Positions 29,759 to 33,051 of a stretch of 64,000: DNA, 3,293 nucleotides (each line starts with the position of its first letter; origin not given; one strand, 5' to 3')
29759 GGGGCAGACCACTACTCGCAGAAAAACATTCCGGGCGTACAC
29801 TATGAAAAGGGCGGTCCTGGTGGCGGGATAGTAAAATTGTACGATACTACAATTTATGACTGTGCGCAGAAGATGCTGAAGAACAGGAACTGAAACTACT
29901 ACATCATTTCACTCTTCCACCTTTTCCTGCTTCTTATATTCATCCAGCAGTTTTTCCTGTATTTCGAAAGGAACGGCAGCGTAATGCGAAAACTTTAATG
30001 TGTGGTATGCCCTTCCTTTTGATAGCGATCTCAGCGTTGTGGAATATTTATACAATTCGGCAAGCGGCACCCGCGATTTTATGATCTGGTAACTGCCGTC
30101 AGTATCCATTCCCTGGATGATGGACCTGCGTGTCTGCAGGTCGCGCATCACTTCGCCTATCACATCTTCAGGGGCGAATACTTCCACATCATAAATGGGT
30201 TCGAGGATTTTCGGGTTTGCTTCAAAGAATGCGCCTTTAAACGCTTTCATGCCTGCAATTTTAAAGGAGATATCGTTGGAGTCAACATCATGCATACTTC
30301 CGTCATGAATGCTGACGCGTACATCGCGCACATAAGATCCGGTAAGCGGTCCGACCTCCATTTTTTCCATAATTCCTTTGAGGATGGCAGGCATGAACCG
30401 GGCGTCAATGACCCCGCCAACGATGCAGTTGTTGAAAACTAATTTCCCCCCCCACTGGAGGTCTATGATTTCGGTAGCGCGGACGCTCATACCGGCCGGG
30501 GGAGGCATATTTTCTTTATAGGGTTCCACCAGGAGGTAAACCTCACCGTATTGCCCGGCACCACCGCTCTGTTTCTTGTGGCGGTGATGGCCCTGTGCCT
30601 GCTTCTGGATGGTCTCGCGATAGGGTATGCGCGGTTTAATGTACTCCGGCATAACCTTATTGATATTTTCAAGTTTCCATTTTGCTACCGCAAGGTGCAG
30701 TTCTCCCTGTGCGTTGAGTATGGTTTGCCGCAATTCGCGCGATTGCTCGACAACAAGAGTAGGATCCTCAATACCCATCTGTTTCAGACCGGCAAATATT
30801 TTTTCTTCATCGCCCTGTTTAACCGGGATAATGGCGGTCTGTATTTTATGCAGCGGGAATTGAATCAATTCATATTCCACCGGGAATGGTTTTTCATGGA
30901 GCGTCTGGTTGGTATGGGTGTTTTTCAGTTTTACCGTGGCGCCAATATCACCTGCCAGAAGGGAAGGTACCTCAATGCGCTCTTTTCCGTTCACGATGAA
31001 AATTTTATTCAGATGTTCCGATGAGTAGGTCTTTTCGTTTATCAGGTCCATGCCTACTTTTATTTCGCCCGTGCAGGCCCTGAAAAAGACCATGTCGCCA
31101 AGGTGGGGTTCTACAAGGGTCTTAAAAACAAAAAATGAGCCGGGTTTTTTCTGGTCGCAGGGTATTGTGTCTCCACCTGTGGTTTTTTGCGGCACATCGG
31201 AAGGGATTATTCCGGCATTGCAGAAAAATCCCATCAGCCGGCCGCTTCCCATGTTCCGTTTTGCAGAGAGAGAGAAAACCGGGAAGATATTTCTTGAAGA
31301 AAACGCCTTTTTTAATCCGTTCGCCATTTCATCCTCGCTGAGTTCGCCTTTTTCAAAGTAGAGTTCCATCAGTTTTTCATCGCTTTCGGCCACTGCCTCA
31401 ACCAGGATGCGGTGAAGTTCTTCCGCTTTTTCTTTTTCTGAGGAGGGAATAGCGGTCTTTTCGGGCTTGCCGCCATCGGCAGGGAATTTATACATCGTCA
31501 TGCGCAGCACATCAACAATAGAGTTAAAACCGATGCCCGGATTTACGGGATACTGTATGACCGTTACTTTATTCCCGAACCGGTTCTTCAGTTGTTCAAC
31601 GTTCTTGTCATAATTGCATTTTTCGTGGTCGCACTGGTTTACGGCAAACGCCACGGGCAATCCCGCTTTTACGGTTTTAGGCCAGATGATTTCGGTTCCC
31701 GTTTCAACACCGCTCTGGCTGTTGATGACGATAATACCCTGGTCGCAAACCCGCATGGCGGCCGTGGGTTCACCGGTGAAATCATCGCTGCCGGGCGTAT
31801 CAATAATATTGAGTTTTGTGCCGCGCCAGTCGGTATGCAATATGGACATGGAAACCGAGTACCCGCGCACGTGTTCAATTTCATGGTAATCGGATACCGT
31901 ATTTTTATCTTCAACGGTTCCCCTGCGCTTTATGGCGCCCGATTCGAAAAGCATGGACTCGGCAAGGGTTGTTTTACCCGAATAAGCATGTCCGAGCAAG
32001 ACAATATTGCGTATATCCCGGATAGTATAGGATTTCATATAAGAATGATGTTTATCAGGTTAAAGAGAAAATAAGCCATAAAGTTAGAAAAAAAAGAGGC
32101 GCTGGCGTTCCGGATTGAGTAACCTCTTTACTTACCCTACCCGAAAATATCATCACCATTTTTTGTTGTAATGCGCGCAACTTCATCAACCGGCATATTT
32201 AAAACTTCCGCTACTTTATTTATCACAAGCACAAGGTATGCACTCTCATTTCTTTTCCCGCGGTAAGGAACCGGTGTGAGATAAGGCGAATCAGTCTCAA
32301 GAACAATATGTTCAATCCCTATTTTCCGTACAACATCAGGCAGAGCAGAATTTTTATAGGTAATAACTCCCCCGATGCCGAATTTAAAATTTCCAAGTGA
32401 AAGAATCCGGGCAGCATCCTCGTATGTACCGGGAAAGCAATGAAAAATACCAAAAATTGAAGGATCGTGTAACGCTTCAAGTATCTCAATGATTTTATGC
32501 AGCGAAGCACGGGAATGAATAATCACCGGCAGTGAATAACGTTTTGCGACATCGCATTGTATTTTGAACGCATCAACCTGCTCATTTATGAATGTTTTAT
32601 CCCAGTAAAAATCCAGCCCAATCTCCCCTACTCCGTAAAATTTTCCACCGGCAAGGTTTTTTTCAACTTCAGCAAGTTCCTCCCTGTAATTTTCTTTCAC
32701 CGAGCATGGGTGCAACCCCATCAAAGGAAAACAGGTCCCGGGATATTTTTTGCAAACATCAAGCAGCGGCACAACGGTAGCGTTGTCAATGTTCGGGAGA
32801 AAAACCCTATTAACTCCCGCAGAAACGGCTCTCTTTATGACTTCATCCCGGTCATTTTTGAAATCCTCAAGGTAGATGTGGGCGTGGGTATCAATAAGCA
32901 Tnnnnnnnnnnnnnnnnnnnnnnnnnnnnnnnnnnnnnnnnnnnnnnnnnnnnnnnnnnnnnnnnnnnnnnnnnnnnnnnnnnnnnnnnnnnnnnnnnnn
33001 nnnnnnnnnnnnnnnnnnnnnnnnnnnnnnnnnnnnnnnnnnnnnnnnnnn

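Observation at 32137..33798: Class-II cytochrome c, ArsC-type reductase and TatD are translationally coupled to the 3' end of the hydrogenase-like operon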

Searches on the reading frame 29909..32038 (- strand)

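Call 58: search_protein_families(library=pfam, proteins=[window:29909-32038:-], max_evalue=0.0001)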
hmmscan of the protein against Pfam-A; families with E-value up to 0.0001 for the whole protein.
window:29909-32038:- (709 aa): 6 families
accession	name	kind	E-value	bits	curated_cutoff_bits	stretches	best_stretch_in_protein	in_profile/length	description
PF00009.33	GTP_EFTU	-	6.2e-36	124.2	26.5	1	8-269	2-179/188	Elongation factor Tu GTP binding domain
PF03764.24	EFG_IV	-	2.4e-30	105.2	24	2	524-607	37-120/121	Elongation factor G, domain IV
PF00679.30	EFG_C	-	1.7e-25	89.3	27.9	1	611-696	2-88/89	Elongation factor G C-terminus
PF14492.12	EFG_III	-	3.1e-14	53.2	27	1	394-462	1-69/75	Elongation Factor G, domain III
PF22042.2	EF-G_D2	-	1.3e-08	35.2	27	1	301-382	3-83/84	Elongation factor G domain 2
PF03144.31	GTP_EFTU_D2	-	2.2e-05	25.2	30.3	1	315-380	2-72/73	Elongation factor Tu domain 2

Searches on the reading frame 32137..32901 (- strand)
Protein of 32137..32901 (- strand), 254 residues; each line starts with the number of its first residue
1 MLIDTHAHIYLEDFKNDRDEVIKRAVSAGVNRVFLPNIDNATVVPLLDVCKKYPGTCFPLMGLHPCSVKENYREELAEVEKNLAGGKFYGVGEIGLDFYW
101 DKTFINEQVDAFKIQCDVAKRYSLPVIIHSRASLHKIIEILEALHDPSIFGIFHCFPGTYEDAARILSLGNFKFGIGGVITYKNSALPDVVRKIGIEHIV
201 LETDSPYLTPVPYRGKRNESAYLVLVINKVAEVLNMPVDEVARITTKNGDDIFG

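Call 3: search_protein_families(library=pfam, proteins=[window:32137-32901:-], max_evalue=0.01)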
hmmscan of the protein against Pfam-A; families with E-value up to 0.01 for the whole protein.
window:32137-32901:- (254 aa): 1 family
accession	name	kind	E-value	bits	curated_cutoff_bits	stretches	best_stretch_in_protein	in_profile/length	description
PF01026.27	TatD_DNase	-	5.8e-70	236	27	1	3-253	1-252/253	TatD related DNase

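Call 4: search_protein_families(library=ncbifam, proteins=[window:32137-32901:-], max_evalue=0.01)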
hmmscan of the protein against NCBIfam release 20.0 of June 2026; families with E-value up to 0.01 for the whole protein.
window:32137-32901:- (254 aa): 6 families
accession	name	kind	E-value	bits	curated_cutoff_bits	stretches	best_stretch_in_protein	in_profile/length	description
TIGR00010.1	TIGR00010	subfamily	1e-69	234.8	206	1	2-253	1-251/253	YchF/TatD family DNA exonuclease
NF008522.0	PRK11449.1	equivalog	1.5e-40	138.9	481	1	2-253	5-256/259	metal-dependent hydrolase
NF008075.0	PRK10812.1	equivalog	2.5e-35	122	438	1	1-253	2-254/265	metal-dependent hydrolase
NF007745.0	PRK10425.1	equivalog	1.4e-33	116.2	395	1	11-253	10-256/260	3'-5' ssDNA/RNA exonuclease TatD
NF041926.1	QatD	equivalog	7.1e-19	67.9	230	1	4-249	1-236/239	Qat anti-phage system TatD family nuclease QatD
NF006689.0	PRK09237.1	equivalog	0.0053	15.4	371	0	105-159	167-219/383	amidohydrolase/deacetylase family metallohydrolase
